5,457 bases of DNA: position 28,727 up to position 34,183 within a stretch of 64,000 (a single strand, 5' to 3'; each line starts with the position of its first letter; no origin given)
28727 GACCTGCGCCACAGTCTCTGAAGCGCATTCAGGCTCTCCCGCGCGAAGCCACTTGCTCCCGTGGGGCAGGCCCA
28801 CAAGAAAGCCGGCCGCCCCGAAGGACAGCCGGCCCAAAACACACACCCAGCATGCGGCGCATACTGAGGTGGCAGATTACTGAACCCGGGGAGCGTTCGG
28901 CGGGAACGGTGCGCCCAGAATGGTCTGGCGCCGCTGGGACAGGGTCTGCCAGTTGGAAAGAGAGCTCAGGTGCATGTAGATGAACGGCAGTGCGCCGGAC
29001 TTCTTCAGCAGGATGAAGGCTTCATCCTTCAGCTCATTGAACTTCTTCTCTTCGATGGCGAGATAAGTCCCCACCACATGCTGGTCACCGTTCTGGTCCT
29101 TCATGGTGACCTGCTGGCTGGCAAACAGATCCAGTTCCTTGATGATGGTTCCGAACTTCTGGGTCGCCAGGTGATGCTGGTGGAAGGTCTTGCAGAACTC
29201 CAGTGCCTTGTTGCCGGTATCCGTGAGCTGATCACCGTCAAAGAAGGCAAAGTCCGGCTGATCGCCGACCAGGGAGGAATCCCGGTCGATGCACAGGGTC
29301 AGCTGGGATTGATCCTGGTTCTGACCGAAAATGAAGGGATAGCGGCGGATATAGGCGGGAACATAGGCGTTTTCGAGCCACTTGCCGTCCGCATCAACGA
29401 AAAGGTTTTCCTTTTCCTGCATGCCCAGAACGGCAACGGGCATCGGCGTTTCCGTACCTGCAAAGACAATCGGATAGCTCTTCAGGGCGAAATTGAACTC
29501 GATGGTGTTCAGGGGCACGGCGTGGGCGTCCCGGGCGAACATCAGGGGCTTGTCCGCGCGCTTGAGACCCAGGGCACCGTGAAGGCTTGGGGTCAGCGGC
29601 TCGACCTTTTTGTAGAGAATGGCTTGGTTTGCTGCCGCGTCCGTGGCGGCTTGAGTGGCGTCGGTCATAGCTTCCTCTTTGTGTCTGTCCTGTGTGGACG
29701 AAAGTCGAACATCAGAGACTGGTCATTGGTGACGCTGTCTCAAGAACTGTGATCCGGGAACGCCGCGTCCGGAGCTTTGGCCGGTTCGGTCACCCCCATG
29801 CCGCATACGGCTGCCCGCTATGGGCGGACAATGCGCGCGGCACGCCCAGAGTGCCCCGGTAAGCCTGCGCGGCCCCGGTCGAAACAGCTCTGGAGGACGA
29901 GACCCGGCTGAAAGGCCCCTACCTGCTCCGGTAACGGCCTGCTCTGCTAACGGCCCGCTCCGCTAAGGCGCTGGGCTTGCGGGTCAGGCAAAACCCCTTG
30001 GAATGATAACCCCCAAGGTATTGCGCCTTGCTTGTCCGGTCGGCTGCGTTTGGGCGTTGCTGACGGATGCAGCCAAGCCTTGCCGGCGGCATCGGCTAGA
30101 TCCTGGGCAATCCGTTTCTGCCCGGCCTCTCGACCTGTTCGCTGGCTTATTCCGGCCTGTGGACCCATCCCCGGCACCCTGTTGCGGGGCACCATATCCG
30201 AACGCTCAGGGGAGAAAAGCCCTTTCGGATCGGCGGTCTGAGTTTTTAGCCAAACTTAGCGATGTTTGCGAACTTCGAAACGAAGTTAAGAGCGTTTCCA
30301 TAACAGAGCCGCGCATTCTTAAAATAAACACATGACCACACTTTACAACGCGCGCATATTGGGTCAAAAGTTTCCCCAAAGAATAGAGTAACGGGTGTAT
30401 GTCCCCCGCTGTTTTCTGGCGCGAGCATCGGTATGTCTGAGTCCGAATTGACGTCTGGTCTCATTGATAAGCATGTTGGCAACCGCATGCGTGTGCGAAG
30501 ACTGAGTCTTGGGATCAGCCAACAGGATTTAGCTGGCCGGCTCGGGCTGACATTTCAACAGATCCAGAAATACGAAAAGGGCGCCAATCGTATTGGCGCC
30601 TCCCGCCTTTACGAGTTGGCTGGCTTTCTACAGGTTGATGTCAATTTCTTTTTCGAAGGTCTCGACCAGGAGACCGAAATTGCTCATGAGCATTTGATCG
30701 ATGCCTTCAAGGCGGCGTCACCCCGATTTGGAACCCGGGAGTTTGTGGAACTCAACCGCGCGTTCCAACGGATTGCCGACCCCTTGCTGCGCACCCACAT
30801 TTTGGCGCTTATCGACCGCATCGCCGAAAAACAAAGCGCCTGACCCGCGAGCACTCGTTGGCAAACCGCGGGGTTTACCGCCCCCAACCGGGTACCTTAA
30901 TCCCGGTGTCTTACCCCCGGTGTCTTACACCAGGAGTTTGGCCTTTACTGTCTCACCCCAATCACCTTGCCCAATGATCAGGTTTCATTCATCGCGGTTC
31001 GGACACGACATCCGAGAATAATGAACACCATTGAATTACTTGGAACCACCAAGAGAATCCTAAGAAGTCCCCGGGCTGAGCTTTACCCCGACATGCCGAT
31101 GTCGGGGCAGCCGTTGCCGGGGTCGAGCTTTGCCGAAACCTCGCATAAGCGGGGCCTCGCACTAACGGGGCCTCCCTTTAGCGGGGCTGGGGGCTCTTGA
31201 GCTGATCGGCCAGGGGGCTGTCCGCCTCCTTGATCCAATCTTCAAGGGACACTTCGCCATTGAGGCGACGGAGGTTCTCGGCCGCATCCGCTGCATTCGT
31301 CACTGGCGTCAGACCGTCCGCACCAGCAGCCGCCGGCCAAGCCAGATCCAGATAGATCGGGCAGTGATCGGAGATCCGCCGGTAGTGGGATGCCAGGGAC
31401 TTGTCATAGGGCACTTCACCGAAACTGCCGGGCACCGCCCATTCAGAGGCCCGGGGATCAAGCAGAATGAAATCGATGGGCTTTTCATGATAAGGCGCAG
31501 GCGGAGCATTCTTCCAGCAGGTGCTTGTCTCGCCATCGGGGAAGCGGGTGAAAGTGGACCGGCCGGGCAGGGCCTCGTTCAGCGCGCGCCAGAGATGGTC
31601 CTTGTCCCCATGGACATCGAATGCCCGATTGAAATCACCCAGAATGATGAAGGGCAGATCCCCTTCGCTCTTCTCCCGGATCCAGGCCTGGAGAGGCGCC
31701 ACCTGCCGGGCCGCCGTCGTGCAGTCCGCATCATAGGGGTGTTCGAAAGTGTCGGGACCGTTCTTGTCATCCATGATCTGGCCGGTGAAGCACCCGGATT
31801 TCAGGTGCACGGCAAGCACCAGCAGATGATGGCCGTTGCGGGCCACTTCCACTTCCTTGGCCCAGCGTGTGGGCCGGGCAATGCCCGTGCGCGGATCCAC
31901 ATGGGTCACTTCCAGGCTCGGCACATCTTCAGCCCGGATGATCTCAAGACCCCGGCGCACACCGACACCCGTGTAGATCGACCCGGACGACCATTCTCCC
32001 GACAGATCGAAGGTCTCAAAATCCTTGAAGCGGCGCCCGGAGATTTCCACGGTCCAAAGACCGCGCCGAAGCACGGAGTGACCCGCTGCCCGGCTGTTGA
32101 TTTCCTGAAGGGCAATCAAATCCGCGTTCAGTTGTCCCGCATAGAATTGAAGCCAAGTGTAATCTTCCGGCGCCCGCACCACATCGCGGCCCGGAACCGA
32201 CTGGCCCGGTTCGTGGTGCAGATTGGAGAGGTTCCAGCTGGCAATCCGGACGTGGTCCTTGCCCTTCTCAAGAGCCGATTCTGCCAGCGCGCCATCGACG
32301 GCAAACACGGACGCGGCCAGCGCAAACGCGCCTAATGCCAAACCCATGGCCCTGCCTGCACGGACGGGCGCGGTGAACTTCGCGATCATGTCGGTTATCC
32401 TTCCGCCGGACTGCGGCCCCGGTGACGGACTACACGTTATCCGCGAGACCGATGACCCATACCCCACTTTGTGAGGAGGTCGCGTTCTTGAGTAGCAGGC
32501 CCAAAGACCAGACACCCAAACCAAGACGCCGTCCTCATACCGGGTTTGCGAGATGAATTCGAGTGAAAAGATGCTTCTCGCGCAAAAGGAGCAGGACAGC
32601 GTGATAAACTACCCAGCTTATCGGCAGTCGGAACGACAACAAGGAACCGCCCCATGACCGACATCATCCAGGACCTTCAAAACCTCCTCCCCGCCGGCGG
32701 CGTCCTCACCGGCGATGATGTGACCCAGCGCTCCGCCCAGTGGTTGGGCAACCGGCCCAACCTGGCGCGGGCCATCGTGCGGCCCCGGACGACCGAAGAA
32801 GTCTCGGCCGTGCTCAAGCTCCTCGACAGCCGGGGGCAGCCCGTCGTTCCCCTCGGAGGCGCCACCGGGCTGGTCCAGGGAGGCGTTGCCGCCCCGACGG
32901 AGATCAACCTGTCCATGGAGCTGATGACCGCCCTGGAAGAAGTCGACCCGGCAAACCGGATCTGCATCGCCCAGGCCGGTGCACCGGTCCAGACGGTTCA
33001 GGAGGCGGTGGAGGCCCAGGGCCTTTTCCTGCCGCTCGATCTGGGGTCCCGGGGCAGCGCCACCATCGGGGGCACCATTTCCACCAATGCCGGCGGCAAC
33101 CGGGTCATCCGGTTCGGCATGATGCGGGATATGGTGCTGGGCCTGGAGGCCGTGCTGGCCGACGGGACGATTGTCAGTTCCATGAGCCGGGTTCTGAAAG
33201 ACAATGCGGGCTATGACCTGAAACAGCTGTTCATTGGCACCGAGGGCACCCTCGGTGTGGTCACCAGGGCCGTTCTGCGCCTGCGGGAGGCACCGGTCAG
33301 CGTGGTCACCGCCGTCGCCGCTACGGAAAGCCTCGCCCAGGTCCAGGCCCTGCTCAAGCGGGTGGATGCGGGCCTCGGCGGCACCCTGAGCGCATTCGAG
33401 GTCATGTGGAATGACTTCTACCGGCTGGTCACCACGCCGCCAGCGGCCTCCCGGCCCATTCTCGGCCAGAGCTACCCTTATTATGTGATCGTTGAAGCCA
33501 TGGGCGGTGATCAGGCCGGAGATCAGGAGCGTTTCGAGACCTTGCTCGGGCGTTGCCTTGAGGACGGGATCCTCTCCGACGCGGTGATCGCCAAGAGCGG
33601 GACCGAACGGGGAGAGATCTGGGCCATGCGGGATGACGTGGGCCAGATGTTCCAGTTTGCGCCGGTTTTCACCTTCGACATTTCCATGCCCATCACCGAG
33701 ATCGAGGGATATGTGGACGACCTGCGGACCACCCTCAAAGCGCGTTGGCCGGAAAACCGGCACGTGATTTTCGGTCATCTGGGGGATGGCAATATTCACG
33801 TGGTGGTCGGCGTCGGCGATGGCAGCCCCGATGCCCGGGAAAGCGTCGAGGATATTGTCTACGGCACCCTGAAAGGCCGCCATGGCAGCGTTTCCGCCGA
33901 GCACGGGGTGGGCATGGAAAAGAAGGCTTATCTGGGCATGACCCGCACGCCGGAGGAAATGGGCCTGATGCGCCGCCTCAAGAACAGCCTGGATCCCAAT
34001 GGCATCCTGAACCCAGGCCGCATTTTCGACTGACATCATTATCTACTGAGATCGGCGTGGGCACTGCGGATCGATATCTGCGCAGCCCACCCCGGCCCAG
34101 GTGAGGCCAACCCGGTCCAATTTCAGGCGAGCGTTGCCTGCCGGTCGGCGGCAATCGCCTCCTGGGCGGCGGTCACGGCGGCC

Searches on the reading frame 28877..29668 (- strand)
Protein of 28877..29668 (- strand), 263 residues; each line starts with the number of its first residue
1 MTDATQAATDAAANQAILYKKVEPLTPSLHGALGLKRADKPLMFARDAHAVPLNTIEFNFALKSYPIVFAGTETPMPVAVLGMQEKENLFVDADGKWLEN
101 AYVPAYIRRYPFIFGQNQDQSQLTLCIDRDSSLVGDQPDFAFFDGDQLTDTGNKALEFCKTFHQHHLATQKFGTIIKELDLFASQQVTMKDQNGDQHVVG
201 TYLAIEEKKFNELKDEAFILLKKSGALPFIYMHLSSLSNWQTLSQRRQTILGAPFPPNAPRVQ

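Call 74: search_protein_families(library=pfam, proteins=[window:28877-29668:-], max_evalue=0.001)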
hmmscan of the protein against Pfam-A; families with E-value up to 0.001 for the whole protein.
window:28877-29668:- (263 aa): 1 family
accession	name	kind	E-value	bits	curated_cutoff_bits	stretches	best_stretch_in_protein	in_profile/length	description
PF07277.16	SapC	-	2.2e-62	211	28.9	1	26-243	2-220/220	SapC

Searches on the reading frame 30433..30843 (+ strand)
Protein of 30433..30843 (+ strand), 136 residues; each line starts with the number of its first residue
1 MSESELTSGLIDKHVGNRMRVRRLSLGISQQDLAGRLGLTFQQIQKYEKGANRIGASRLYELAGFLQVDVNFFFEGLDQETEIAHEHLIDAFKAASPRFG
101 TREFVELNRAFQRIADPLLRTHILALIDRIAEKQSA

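Call 57: search_protein_families(library=pfam, proteins=[window:30433-30843:+], max_evalue=1)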
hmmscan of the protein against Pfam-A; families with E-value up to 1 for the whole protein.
window:30433-30843:+ (136 aa): 8 families
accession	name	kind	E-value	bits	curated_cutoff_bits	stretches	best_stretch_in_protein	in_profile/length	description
PF01381.28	HTH_3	-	8.5e-12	45.4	23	1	22-72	4-54/55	Helix-turn-helix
PF13560.12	HTH_31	-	5e-06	27.2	27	1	15-69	2-57/64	Helix-turn-helix domain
PF12844.13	HTH_19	-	0.0001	22.5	30.2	1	23-69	8-54/64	Helix-turn-helix domain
PF13443.12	HTH_26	-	0.00064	20.4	22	1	27-69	10-53/63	Cro/C1-type HTH DNA-binding domain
PF00157.23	Pou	-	0.074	13.4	27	1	17-41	11-35/72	Pou domain - N-terminal to homeobox domain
PF13413.12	HTH_25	-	0.082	13.2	24.6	1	19-50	2-33/62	Helix-turn-helix domain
PF13545.12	HTH_Crp_2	-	0.087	13.2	27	1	22-42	17-37/70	Crp-like helix-turn-helix domain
PF15943.11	YdaS_toxin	-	0.15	12.4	30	1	29-62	10-43/65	Bacterial toxin YdaS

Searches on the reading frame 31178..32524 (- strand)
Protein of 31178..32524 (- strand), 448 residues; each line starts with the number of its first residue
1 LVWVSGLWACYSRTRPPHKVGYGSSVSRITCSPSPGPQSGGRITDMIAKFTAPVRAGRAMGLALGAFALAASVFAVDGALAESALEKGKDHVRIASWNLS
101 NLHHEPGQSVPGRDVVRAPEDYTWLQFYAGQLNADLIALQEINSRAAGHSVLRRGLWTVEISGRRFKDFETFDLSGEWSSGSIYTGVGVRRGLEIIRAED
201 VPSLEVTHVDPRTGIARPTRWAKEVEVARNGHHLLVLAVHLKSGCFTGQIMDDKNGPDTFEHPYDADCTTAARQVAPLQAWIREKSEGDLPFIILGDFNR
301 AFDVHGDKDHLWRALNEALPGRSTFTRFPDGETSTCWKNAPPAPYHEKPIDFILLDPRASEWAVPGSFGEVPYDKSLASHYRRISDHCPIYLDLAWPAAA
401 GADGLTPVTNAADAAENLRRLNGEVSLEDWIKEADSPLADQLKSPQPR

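Call 74: search_protein_families(library=pfam, proteins=[window:31178-32524:-], max_evalue=0.001)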
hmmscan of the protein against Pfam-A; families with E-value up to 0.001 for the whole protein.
window:31178-32524:- (448 aa): 1 family
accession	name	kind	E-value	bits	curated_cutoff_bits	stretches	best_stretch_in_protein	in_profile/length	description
PF03372.29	Exo_endo_phos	-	2.1e-07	31.4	24.5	1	115-387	22-225/225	Endonuclease/Exonuclease/phosphatase family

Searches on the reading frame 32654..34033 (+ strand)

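Call 74: search_protein_families(library=pfam, proteins=[window:32654-34033:+], max_evalue=0.001)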
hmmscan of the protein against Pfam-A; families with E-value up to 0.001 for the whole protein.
window:32654-34033:+ (459 aa): 2 families
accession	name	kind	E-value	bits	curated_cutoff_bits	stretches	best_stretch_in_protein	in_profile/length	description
PF02913.24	FAD-oxidase_C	-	3.1e-46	158.5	21.2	1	214-456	2-247/248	FAD linked oxidases, C-terminal domain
PF01565.28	FAD_binding_4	-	3.7e-37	127.5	26.4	1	39-174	2-136/139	FAD binding domain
